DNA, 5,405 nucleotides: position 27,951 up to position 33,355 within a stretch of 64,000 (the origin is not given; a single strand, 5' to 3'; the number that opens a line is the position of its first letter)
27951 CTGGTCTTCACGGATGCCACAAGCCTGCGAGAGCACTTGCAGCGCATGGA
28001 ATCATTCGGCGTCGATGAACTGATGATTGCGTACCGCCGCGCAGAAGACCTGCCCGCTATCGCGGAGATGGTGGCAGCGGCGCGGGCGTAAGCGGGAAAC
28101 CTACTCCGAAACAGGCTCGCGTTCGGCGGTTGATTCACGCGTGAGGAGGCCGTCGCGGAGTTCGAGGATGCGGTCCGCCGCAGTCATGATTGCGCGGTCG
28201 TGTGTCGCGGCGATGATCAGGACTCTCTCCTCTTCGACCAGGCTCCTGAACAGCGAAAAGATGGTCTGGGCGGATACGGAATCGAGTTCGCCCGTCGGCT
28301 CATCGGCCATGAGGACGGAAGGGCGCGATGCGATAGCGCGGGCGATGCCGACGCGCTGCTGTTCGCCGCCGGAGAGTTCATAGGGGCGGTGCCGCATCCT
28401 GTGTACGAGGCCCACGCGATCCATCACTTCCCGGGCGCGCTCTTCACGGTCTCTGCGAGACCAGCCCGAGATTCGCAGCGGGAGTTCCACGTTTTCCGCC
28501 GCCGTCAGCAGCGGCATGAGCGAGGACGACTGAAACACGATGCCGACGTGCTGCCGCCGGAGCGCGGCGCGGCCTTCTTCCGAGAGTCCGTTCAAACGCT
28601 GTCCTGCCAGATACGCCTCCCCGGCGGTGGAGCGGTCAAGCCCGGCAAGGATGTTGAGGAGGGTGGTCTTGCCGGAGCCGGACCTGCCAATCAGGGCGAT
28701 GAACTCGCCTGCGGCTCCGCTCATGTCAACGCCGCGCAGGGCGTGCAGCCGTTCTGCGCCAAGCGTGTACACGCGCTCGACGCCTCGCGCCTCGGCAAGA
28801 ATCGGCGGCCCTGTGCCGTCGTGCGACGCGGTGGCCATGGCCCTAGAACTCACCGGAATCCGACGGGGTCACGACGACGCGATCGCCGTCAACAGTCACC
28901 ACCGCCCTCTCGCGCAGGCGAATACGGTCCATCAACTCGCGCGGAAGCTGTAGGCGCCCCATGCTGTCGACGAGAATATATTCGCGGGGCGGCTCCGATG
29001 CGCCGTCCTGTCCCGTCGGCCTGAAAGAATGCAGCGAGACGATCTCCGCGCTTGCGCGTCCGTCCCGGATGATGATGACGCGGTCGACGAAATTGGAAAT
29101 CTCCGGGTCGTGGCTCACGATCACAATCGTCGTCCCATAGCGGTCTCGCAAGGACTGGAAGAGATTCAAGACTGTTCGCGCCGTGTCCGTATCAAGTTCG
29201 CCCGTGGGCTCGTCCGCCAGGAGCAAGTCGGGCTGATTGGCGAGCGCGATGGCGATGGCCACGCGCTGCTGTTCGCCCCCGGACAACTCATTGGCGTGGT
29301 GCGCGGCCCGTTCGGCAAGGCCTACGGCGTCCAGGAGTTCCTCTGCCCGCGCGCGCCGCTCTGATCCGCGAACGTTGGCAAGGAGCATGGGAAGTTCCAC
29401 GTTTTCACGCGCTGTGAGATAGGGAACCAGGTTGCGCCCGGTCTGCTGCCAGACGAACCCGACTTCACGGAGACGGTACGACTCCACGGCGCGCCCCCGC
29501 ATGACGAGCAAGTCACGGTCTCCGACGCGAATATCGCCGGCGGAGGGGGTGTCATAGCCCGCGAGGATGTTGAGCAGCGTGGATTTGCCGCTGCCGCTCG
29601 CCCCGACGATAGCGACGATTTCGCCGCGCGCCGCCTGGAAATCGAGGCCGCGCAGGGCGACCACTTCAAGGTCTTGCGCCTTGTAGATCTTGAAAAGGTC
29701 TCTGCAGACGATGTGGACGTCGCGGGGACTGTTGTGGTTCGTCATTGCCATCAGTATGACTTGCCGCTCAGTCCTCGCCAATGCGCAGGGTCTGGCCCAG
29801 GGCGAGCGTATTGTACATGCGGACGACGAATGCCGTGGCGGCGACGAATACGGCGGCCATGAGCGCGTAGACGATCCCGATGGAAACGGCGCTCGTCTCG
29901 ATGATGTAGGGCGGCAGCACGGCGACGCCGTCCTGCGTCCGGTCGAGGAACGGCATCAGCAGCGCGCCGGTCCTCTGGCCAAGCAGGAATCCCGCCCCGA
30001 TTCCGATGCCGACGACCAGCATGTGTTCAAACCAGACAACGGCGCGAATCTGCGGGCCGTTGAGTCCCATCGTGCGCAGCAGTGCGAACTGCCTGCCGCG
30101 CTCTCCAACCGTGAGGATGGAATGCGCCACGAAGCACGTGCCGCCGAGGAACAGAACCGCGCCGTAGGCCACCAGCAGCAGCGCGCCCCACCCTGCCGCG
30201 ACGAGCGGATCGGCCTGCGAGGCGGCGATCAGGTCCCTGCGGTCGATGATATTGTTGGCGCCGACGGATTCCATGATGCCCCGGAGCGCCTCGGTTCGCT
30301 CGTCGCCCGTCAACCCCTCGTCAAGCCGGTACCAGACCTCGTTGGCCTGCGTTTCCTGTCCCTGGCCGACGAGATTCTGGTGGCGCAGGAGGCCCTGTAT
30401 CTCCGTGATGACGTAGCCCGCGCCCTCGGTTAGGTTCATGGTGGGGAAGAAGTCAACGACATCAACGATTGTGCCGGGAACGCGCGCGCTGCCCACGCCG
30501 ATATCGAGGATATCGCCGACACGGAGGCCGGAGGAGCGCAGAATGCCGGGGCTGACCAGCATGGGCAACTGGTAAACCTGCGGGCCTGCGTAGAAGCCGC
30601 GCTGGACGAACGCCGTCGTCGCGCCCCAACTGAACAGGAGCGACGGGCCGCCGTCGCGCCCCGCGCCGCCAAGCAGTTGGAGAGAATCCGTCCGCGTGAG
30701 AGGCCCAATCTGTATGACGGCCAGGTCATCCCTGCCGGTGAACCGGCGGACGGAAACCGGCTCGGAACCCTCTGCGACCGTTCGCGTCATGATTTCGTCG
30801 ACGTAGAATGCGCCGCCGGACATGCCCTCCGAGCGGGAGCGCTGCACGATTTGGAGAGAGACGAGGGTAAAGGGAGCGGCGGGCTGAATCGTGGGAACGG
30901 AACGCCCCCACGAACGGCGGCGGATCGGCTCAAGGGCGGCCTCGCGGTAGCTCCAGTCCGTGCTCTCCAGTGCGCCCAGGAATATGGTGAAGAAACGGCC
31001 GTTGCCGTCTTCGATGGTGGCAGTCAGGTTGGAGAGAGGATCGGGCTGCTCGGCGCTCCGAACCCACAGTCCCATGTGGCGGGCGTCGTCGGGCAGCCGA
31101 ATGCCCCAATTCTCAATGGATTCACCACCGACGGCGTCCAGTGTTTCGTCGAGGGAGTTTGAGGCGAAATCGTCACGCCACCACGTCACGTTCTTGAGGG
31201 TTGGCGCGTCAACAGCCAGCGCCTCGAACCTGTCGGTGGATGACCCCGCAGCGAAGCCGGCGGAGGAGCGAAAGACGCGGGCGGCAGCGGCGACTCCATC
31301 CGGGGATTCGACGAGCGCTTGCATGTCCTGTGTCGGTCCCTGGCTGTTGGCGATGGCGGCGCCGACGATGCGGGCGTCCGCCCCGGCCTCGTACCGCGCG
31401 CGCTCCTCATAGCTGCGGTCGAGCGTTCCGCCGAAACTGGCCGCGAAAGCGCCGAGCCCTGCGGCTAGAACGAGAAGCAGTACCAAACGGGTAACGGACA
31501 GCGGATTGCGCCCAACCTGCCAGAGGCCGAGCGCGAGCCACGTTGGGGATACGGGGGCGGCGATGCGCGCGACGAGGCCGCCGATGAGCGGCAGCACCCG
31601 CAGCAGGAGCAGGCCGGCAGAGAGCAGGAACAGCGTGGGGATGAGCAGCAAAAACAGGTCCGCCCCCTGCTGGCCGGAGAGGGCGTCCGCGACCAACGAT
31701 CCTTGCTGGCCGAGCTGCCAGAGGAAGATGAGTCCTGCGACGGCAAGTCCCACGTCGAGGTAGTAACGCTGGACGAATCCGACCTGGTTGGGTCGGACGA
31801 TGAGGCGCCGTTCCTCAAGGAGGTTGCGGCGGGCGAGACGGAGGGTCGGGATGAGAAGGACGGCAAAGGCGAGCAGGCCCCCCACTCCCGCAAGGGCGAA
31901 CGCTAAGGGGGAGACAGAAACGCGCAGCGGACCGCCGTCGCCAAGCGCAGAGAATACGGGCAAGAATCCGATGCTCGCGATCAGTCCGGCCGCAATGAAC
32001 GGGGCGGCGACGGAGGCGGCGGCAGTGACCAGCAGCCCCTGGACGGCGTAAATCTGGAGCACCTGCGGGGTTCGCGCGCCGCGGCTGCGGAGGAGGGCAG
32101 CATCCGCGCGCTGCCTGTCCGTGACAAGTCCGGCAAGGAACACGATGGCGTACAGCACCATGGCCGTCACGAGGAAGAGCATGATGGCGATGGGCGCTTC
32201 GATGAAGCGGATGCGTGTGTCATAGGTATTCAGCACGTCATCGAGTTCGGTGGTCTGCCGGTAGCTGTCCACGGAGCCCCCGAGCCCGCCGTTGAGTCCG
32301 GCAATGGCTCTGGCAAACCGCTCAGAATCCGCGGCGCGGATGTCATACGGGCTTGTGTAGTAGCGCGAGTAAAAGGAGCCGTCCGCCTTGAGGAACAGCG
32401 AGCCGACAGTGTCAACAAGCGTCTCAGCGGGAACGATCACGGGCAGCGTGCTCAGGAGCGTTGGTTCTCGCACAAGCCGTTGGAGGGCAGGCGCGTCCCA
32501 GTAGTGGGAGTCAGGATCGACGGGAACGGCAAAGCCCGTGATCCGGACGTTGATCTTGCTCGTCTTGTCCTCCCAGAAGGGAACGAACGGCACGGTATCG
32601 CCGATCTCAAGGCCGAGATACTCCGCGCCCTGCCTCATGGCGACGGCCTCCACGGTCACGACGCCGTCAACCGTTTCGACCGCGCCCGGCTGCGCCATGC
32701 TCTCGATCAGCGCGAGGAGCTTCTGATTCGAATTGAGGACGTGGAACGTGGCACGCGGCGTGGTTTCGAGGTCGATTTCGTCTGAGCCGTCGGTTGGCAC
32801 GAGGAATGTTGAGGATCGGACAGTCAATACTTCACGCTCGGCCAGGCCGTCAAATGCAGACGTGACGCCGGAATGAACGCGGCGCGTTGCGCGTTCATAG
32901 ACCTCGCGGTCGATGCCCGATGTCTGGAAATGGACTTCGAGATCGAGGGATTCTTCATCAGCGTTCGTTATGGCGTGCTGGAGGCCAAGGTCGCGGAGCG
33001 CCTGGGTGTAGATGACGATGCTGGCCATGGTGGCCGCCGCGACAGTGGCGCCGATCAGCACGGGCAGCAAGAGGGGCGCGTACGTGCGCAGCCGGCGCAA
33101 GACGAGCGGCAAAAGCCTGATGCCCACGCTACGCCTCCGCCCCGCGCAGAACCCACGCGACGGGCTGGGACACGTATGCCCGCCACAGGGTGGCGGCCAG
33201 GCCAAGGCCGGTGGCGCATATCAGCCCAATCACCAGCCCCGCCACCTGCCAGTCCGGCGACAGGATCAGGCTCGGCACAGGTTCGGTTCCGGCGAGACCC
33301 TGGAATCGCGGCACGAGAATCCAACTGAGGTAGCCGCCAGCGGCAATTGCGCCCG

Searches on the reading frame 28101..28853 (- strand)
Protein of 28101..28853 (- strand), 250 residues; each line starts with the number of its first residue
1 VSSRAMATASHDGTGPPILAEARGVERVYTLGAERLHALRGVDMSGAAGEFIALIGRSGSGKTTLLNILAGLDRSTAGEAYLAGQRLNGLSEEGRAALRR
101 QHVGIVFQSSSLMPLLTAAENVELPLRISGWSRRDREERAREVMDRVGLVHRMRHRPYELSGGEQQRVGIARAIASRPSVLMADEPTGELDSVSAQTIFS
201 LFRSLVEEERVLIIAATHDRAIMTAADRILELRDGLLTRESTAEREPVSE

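Call 53: search_protein_families(library=pfam, max_evalue=0.00001, proteins=[window:28101-28853:-])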
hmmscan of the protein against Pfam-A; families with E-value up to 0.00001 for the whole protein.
window:28101-28853:- (250 aa): 2 families
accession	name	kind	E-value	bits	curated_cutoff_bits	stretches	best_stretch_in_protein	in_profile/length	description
PF00005.33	ABC_tran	-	2.7e-34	119.2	25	1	39-187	1-136/137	ABC transporter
PF13304.12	AAA_21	-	5.8e-06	27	27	0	51-74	1-24/304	AAA domain, putative AbiEii toxin, Type IV TA system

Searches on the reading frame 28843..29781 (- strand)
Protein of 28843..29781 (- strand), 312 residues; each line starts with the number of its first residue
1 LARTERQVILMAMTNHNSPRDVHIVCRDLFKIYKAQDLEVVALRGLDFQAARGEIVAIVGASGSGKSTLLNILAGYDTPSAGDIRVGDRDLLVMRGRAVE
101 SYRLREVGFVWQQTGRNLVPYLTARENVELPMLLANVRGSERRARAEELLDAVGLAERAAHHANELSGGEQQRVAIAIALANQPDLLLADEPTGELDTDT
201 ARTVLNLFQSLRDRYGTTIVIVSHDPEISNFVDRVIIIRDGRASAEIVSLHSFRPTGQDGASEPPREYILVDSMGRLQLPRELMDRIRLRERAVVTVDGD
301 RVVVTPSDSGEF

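Call 53: search_protein_families(library=pfam, max_evalue=0.00001, proteins=[window:28843-29781:-])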
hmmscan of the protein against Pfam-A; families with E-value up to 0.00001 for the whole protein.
window:28843-29781:- (312 aa): 3 families
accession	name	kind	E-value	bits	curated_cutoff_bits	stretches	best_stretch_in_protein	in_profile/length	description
PF00005.33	ABC_tran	-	3.2e-33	115.7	25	1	43-193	1-136/137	ABC transporter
PF13304.12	AAA_21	-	1.3e-09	39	27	0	165-228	237-302/304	AAA domain, putative AbiEii toxin, Type IV TA system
PF02463.25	SMC_N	-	2.3e-07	30.9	40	1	54-239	25-212/220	RecF/RecN/SMC N terminal domain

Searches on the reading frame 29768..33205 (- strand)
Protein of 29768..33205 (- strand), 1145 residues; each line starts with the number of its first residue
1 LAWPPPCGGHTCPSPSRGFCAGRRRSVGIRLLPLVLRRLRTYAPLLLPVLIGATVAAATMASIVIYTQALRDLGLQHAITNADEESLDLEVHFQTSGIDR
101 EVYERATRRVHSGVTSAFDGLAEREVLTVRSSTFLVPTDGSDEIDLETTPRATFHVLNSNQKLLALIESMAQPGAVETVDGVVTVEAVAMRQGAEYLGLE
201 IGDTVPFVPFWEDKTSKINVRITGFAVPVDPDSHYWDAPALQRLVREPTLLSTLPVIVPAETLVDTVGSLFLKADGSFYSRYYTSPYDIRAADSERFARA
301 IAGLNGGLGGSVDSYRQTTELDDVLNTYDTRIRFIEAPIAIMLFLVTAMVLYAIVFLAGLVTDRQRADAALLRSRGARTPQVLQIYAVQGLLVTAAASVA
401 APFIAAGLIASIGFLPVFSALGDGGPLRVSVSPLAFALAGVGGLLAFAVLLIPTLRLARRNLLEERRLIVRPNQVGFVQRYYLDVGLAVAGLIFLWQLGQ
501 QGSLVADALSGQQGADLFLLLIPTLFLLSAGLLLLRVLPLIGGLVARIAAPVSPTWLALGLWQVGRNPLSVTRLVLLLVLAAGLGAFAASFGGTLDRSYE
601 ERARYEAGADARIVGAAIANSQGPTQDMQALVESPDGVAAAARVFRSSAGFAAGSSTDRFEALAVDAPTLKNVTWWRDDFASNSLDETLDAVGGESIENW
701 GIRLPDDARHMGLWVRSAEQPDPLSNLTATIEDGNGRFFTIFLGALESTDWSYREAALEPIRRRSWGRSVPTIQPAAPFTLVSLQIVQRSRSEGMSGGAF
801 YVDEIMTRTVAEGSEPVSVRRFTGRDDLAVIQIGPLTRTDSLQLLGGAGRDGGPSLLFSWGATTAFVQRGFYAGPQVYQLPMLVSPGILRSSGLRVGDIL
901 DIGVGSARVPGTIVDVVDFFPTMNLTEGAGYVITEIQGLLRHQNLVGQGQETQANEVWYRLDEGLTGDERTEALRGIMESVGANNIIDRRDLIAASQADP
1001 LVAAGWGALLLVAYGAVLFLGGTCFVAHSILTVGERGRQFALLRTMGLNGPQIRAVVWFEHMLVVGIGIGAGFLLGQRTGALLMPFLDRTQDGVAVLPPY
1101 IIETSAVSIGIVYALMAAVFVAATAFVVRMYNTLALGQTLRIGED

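Call 54: search_protein_families(library=pfam, max_evalue=0.00001, proteins=[window:29768-33205:-])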
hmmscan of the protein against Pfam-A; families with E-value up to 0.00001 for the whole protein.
window:29768-33205:- (1145 aa): 1 family
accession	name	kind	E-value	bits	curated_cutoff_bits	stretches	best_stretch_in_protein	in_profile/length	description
PF02687.27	FtsX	-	2e-09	38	25.5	1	1014-1130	4-114/120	FtsX-like permease C-terminal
